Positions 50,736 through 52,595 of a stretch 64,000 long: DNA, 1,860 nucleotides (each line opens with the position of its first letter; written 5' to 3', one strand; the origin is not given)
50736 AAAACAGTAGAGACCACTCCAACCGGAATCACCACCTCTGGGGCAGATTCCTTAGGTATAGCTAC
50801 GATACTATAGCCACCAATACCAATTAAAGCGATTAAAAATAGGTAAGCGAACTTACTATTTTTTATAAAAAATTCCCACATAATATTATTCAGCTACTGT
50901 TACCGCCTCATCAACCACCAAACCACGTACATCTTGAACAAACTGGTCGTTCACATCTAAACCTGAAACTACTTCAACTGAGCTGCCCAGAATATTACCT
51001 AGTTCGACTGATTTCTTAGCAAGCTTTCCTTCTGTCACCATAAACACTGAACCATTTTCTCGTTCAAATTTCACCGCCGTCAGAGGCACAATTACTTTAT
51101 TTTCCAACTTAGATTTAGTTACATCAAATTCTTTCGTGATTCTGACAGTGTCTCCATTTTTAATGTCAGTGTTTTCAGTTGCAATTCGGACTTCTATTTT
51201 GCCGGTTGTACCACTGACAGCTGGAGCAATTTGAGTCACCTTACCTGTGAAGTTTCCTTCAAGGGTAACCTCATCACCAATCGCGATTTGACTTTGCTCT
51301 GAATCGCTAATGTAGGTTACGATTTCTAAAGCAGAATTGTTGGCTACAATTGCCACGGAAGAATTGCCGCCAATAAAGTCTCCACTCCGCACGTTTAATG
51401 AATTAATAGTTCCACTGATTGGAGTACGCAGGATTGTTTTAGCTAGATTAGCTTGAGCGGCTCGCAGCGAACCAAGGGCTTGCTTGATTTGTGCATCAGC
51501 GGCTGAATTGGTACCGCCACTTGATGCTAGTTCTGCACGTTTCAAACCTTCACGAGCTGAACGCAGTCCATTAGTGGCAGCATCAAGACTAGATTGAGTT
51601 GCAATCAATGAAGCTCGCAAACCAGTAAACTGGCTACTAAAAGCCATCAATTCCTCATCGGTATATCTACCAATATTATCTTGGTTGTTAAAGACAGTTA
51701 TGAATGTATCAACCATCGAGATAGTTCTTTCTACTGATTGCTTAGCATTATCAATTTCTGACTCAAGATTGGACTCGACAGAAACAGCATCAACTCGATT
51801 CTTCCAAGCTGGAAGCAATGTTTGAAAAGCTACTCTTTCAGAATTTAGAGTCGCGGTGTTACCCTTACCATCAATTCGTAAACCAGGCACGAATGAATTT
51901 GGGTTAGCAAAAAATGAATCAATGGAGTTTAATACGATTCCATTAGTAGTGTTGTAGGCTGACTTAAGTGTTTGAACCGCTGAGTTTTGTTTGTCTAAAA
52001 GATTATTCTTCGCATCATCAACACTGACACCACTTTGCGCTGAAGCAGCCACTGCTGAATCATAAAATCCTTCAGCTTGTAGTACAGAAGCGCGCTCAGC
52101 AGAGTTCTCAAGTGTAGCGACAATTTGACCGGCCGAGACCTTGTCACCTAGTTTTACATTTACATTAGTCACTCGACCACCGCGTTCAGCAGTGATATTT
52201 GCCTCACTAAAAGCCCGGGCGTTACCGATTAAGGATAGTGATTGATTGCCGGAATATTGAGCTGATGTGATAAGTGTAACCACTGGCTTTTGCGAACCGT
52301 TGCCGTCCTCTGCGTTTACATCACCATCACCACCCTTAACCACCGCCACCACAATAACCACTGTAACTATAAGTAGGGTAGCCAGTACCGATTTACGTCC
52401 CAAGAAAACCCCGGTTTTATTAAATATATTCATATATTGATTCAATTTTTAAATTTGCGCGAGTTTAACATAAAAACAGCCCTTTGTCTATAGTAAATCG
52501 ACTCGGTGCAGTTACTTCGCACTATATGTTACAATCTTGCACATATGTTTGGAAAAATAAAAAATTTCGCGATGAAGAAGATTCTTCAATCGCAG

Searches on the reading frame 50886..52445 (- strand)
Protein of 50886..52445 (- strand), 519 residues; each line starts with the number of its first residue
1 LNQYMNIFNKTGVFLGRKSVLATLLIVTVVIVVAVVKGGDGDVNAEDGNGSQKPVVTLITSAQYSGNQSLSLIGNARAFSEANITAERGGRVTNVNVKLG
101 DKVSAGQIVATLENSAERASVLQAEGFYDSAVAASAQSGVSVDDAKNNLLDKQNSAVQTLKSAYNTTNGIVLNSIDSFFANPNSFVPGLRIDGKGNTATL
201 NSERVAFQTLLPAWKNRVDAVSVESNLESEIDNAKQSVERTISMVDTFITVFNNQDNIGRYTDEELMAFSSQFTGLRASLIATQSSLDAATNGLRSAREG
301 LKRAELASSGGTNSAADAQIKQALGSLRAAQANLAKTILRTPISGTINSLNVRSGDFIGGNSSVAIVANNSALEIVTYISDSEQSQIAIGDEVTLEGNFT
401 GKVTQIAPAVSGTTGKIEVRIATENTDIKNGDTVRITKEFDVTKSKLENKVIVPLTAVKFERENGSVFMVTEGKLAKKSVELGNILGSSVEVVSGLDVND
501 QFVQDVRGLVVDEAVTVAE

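Call 70: search_protein_families(library=pfam, proteins=[window:50886-52445:-], max_evalue=0.00001)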
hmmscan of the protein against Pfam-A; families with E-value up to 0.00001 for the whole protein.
window:50886-52445:- (519 aa): 3 families
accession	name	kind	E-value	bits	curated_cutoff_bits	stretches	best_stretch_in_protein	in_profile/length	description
PF13437.12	HlyD_3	-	4.8e-16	59.9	22.2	1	339-431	2-100/106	HlyD family secretion protein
PF16576.10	HlyD_D23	-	2.1e-13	50.5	30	1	325-427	97-205/214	Barrel-sandwich domain of CusB or HlyD membrane-fusion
PF13533.13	Biotin_lipoyl_2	-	8.6e-08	32.3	29.8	0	89-113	8-32/32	Biotin-lipoyl like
